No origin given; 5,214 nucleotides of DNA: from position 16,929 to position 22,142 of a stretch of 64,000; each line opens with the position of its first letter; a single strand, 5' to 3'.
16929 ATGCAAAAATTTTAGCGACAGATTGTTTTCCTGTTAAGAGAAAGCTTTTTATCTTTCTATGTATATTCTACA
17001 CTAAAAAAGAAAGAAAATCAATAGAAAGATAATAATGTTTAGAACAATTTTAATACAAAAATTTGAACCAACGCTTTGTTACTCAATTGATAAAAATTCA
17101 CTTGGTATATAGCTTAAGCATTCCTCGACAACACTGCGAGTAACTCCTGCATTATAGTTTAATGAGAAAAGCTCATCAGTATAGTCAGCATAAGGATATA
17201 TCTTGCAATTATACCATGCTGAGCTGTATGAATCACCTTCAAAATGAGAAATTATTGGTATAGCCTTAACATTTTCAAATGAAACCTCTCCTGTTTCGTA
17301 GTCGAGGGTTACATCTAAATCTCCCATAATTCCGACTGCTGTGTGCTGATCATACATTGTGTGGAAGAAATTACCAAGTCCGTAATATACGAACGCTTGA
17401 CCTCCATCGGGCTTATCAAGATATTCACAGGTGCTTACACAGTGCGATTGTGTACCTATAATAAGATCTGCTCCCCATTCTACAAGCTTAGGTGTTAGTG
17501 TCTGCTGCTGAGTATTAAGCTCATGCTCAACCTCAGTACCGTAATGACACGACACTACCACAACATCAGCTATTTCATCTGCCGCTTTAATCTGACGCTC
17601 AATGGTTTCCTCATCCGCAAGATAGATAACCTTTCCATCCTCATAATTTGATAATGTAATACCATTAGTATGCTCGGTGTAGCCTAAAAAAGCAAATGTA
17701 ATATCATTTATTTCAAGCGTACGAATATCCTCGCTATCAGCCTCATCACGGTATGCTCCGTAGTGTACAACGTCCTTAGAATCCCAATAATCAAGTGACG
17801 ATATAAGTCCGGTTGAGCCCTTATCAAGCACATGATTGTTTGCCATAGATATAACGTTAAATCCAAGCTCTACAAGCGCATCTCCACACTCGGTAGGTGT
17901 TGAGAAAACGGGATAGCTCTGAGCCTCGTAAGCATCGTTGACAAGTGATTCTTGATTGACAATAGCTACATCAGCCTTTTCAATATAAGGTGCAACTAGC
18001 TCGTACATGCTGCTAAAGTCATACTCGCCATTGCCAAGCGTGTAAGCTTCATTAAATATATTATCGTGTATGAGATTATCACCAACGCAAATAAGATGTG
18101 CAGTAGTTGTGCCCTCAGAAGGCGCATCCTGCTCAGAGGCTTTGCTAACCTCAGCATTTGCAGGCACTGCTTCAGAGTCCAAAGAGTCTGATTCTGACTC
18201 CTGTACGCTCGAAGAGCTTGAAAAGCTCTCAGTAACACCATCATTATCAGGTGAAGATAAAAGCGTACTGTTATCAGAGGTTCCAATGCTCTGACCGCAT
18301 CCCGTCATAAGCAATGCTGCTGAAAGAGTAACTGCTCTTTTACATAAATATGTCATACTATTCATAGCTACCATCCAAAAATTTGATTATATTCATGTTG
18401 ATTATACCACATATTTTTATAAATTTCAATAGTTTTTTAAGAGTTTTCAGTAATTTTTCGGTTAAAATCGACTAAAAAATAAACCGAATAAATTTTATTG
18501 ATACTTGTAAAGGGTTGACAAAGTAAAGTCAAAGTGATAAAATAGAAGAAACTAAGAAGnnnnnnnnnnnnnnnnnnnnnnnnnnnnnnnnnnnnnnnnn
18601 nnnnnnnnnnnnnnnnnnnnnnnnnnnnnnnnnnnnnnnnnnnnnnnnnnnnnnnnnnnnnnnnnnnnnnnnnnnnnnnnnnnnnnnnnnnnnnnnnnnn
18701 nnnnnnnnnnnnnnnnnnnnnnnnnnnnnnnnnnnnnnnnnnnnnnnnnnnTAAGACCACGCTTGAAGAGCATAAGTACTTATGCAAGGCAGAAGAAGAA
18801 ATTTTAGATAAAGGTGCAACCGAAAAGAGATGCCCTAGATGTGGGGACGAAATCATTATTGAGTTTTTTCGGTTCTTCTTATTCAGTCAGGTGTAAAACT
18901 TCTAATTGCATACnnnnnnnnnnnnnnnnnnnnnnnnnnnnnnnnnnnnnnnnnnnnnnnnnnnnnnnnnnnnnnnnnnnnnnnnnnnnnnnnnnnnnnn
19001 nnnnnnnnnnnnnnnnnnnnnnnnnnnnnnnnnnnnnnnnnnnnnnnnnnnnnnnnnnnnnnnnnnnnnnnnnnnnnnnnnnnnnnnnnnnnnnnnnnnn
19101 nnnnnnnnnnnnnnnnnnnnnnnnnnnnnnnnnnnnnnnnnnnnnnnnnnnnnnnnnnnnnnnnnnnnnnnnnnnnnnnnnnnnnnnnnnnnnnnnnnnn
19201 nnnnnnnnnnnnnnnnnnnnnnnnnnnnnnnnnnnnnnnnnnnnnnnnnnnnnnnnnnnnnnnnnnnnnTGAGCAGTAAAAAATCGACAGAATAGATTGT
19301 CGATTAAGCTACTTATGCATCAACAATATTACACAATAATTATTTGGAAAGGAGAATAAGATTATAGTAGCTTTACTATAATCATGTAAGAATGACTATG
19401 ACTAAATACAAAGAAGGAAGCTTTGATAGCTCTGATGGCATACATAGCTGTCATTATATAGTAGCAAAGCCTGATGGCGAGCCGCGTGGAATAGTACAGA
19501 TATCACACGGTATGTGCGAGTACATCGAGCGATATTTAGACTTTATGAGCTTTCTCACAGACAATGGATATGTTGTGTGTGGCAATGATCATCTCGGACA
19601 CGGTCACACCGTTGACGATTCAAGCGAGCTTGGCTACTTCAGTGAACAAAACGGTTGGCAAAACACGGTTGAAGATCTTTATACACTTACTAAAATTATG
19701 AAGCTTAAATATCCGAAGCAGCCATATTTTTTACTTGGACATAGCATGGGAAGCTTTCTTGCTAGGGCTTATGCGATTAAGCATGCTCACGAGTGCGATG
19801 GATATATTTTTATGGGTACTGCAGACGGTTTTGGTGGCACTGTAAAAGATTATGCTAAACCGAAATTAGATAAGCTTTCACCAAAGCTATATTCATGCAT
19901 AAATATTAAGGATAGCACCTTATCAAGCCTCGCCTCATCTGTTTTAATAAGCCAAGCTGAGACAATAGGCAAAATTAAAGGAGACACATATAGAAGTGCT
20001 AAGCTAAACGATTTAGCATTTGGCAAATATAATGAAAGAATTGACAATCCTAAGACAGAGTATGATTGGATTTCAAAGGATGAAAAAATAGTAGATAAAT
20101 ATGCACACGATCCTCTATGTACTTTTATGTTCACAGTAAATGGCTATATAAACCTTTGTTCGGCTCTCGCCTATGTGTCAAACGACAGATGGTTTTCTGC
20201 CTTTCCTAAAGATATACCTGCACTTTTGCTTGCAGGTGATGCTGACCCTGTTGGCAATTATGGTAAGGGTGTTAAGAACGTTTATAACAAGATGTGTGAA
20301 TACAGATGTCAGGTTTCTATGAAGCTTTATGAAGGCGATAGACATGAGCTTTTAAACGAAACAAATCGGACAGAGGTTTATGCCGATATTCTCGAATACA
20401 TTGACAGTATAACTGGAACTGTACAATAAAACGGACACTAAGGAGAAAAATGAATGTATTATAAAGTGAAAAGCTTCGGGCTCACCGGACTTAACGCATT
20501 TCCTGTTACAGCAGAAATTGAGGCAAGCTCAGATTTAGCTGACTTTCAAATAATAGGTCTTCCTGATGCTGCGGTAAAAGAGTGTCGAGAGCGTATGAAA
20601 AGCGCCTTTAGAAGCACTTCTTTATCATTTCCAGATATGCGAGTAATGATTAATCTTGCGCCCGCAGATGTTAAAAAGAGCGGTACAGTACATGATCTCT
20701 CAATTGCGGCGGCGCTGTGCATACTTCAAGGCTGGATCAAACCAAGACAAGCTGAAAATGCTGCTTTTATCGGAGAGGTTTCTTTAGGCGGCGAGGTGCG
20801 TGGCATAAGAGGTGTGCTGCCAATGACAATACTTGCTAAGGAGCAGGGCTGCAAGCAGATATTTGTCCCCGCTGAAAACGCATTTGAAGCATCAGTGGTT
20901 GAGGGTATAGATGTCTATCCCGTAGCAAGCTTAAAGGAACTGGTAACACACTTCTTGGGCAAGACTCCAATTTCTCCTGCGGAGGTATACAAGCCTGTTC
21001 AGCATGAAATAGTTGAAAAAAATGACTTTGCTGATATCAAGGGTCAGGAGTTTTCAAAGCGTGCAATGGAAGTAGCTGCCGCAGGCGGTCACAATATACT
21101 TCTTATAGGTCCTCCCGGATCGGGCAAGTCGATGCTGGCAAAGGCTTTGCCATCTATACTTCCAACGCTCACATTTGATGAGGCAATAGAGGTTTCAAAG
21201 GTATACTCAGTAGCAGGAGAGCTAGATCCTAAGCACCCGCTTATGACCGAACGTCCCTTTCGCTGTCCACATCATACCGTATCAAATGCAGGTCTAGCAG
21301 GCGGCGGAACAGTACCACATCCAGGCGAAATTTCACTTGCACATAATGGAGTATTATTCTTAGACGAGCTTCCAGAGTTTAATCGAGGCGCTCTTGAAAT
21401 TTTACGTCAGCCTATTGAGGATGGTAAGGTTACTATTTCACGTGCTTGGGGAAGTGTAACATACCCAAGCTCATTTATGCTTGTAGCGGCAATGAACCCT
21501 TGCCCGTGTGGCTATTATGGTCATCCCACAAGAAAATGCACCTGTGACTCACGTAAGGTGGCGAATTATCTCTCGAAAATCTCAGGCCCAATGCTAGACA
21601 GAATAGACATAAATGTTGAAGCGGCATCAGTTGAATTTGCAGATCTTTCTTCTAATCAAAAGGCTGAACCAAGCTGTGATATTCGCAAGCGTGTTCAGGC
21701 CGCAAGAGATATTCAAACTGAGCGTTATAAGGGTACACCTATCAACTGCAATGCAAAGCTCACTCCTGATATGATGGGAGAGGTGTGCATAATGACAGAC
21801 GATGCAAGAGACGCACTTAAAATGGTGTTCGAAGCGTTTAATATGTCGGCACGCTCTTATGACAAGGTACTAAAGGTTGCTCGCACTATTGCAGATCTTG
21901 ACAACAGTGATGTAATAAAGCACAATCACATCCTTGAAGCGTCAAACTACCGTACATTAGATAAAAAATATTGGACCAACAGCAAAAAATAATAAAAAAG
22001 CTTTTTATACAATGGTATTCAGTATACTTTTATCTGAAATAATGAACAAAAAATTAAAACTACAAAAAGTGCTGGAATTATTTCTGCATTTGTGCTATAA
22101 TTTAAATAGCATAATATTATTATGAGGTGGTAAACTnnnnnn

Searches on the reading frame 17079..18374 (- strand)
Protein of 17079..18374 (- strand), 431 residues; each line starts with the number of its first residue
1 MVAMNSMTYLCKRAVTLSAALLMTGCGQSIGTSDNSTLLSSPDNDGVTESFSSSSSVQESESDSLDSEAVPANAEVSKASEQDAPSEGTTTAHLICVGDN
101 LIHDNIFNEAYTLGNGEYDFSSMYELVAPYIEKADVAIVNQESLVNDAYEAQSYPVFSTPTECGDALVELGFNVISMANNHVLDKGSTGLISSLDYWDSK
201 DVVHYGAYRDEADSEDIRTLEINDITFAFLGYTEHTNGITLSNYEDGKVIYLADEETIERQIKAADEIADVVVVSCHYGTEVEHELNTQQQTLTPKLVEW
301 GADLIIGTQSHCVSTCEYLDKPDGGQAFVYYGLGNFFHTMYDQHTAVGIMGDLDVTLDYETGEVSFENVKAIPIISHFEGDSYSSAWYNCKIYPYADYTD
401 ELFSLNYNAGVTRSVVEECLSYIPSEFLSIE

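Call 7: search_protein_families(library=pfam, proteins=[window:17079-18374:-], max_evalue=0.001)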
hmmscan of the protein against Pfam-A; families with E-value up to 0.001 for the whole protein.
window:17079-18374:- (431 aa): 1 family
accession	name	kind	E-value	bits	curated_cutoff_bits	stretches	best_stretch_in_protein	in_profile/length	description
PF09587.15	PGA_cap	-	4.5e-59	200.4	27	1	94-337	2-252/255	Bacterial capsule synthesis protein PGA_cap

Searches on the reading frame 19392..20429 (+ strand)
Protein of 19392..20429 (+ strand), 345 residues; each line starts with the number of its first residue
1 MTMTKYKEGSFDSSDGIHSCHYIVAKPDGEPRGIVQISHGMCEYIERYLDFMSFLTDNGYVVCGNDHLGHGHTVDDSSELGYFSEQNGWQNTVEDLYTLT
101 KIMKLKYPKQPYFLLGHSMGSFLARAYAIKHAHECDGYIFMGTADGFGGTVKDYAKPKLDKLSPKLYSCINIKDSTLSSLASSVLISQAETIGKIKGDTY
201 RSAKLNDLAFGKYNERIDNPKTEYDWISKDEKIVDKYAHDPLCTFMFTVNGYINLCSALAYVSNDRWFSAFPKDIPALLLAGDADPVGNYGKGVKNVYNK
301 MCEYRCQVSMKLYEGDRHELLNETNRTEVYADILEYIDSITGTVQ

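Call 7: search_protein_families(library=pfam, proteins=[window:19392-20429:+], max_evalue=0.001)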
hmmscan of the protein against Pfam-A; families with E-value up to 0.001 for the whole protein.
window:19392-20429:+ (345 aa): 2 families
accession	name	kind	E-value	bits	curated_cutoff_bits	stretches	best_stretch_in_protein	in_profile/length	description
PF12146.15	Hydrolase_4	-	1.8e-43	149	27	1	30-325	2-239/239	Serine aminopeptidase, S33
PF00561.26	Abhydrolase_1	-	1.7e-13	51.2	25.8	1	38-179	6-141/245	alpha/beta hydrolase fold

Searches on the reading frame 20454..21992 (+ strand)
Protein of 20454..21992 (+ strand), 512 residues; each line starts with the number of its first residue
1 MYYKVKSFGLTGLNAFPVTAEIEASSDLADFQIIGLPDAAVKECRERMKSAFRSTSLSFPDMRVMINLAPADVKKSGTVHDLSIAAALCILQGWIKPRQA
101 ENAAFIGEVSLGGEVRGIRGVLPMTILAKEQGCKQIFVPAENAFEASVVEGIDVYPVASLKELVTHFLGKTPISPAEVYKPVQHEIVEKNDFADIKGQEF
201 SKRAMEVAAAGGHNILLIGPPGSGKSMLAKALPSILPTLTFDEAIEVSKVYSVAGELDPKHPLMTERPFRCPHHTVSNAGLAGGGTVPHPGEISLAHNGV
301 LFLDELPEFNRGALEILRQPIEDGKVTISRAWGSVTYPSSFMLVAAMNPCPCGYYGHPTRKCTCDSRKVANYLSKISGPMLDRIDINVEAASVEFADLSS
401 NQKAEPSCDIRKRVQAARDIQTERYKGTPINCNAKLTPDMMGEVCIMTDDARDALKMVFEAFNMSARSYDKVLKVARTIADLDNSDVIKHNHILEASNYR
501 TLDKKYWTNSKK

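Call 7: search_protein_families(library=pfam, proteins=[window:20454-21992:+], max_evalue=0.001)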
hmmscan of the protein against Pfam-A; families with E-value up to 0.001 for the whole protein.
window:20454-21992:+ (512 aa): 10 families
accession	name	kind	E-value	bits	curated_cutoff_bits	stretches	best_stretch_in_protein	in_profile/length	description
PF01078.27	Mg_chelatase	-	4.4e-93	310.8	20.3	1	191-395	1-204/207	Magnesium chelatase, subunit ChlI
PF13541.12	ChlI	-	3.9e-35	120.8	27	1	21-142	2-121/121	Subunit ChlI of Mg-chelatase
PF13335.12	Mg_chelatase_C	-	6.9e-30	103.9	26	1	405-500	2-94/94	Magnesium chelatase, subunit ChlI C-terminal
PF07728.20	AAA_5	-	2.6e-08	34.4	22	0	214-236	1-23/139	AAA domain (dynein-related subfamily)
PF00493.29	MCM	-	3.2e-07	30.1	23.3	0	289-354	113-178/224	MCM P-loop domain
PF05362.19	Lon_C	-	1.4e-05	25.2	21.1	1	40-168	73-203/205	Lon protease (S16) C-terminal proteolytic domain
PF00158.32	Sigma54_activat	-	4.7e-05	23.6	20.2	0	286-346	82-140/168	Sigma-54 interaction domain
PF13191.12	AAA_16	-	0.00062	20.7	32.6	0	204-235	15-47/167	AAA ATPase domain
PF00004.35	AAA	-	0.00062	20.7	21.2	0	215-234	1-20/131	ATPase family associated with various cellular activities (AAA)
PF05496.18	RuvB_N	-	0.00079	19.7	27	0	294-330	81-117/159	Holliday junction DNA helicase RuvB P-loop domain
